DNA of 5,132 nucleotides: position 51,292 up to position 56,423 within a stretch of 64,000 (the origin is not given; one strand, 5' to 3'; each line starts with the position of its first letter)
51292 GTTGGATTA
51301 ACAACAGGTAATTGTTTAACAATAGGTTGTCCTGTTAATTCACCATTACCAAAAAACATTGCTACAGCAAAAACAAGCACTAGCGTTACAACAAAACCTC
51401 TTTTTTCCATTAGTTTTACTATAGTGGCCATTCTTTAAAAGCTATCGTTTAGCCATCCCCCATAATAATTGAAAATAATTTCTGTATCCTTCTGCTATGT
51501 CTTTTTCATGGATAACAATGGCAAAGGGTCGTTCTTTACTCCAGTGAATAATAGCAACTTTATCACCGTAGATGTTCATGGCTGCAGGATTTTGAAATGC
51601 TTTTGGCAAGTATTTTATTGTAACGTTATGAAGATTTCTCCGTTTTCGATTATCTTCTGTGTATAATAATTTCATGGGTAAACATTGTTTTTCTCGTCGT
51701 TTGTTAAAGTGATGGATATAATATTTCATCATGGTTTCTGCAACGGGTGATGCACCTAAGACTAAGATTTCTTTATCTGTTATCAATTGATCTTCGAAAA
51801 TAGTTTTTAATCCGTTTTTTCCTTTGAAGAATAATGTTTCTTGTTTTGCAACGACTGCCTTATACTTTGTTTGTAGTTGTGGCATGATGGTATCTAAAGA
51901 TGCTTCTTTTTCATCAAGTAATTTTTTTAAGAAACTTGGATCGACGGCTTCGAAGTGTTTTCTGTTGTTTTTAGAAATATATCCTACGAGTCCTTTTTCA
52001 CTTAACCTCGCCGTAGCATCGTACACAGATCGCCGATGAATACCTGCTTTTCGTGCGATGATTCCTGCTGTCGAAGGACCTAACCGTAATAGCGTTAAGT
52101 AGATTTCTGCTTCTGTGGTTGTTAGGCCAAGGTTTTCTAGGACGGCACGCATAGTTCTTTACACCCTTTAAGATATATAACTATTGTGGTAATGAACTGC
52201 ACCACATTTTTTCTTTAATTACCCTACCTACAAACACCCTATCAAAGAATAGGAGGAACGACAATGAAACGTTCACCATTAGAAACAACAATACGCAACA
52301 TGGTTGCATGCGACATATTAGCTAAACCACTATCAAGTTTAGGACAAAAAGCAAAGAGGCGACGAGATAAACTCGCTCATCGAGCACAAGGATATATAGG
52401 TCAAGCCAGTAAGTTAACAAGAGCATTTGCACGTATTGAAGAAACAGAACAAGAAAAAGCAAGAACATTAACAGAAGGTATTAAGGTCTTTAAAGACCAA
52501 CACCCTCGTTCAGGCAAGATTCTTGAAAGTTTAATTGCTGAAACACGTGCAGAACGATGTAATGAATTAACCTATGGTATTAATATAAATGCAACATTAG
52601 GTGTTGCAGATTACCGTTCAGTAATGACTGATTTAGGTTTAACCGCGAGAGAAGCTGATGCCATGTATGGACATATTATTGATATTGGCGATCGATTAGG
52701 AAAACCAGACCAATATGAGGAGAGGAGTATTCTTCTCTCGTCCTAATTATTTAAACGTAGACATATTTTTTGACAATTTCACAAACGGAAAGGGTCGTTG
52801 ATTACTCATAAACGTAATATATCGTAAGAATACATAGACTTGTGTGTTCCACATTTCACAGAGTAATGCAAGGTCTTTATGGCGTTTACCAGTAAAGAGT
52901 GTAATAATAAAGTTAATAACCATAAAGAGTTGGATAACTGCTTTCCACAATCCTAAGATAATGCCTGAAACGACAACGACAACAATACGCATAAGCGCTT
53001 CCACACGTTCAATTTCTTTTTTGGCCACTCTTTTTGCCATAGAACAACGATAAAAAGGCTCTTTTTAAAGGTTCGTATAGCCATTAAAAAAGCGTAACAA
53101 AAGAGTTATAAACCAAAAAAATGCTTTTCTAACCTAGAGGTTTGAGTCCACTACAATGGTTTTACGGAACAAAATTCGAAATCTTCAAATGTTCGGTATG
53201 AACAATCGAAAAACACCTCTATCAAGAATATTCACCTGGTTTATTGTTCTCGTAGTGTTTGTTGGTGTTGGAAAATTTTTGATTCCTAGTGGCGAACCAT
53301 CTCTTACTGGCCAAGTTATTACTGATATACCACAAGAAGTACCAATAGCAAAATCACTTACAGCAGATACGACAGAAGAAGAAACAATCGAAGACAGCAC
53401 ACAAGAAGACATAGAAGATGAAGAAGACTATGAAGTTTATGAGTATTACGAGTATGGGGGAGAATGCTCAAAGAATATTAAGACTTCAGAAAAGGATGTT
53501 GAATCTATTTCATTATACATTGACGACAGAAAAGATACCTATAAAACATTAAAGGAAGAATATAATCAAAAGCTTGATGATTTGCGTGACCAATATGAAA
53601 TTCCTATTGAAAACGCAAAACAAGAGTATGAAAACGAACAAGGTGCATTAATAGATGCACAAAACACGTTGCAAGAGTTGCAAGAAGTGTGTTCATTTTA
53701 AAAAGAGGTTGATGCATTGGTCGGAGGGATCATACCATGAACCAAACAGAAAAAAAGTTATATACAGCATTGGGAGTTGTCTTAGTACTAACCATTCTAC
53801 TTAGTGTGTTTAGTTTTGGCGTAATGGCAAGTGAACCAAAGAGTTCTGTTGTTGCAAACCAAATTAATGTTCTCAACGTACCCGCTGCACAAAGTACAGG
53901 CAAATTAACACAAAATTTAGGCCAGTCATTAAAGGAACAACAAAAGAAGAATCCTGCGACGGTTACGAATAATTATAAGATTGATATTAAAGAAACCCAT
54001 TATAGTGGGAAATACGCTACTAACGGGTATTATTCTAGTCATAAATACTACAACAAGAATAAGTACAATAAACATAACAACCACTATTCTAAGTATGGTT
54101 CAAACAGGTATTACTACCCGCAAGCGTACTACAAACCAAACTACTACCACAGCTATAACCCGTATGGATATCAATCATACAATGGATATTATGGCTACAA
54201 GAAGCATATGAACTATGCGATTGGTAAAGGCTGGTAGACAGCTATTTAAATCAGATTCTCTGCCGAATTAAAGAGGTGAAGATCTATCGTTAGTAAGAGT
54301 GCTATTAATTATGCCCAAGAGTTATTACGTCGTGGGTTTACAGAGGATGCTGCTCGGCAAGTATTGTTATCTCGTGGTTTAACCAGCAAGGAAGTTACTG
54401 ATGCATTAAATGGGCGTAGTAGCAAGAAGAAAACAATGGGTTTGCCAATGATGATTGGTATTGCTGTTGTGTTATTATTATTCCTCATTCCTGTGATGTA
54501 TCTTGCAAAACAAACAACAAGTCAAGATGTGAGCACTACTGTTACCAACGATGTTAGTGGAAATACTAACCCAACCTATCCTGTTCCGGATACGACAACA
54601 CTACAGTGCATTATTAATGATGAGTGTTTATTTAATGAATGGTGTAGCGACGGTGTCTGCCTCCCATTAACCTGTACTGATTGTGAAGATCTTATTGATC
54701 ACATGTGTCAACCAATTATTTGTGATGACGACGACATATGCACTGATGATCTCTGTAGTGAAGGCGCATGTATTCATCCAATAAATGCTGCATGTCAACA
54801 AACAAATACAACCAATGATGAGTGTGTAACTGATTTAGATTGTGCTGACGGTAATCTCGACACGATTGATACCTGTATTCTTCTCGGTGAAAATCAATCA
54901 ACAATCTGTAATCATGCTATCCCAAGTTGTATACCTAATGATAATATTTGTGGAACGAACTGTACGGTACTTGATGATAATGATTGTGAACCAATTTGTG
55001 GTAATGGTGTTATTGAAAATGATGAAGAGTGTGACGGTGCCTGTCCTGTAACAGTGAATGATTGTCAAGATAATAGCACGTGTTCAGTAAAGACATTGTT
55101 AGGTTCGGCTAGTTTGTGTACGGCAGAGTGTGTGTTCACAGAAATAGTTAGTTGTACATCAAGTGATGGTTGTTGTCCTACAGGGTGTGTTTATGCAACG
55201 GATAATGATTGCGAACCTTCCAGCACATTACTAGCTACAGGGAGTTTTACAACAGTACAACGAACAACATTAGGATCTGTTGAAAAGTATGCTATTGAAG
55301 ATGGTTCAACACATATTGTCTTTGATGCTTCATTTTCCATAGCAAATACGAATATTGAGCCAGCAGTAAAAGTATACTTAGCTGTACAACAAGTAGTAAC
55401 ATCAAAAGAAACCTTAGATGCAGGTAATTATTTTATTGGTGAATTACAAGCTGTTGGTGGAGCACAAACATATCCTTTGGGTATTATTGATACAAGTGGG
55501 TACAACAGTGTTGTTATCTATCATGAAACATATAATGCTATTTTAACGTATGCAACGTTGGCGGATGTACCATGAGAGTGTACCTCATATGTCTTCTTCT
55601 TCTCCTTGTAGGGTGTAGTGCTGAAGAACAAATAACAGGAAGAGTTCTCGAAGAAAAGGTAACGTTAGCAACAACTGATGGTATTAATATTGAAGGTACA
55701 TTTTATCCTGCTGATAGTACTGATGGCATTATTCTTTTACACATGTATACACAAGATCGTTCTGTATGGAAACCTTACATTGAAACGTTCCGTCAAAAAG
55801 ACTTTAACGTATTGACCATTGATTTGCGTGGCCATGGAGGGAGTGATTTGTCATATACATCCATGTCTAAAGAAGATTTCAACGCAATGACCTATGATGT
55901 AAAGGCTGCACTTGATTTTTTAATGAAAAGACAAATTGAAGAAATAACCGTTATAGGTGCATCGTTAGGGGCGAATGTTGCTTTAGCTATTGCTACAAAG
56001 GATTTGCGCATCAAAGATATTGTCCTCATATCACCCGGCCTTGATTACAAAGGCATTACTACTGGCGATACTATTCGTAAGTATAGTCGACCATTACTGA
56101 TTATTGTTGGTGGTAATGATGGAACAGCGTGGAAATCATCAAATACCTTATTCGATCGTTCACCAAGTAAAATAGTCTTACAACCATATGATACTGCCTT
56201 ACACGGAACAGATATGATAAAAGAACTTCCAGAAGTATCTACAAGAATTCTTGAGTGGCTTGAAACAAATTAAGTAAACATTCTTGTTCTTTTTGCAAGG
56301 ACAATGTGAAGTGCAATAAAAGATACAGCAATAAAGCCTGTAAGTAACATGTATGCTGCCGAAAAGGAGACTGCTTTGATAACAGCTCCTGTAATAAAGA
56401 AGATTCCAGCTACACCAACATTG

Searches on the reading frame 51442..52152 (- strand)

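Call 53: search_protein_families(library=pfam, proteins=[window:51442-52152:-], max_evalue=0.0001)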
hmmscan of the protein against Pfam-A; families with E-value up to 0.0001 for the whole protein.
window:51442-52152:- (236 aa): 1 family
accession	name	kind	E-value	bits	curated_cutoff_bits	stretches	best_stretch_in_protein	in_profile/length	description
PF01978.25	TrmB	-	8.7e-17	61.2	25.6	1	5-72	1-67/68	Sugar-specific transcriptional regulator TrmB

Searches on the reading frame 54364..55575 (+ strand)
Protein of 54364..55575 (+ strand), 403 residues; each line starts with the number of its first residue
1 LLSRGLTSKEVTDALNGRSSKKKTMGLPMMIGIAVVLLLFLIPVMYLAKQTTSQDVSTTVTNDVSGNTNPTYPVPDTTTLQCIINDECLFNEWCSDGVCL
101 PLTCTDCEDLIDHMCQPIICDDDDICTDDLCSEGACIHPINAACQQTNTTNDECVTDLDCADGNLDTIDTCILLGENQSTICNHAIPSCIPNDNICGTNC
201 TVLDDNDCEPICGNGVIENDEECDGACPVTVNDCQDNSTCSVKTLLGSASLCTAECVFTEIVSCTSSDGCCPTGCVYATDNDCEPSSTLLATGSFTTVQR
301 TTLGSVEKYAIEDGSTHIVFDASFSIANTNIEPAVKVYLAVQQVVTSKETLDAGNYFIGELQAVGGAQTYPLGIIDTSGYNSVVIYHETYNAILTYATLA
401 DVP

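Call 53: search_protein_families(library=pfam, proteins=[window:54364-55575:+], max_evalue=0.0001)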
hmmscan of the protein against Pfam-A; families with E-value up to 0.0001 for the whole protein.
window:54364-55575:+ (403 aa): 1 family
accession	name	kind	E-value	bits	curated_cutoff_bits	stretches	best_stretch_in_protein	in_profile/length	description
PF10517.14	DM13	-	1.8e-05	25.8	25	1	295-399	2-105/105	Electron transfer DM13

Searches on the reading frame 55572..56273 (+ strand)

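Call 53: search_protein_families(library=pfam, proteins=[window:55572-56273:+], max_evalue=0.0001)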
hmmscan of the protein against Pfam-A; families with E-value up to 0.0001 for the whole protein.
window:55572-56273:+ (233 aa): 3 families
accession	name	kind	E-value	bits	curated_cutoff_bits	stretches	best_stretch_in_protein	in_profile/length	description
PF12146.15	Hydrolase_4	-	4.2e-16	59.4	27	1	53-160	7-114/239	Serine aminopeptidase, S33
PF00561.26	Abhydrolase_1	-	1.1e-10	42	25.8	1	53-157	3-103/245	alpha/beta hydrolase fold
PF12697.13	Abhydrolase_6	-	1e-09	39.8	26.3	1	60-196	8-133/217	Alpha/beta hydrolase family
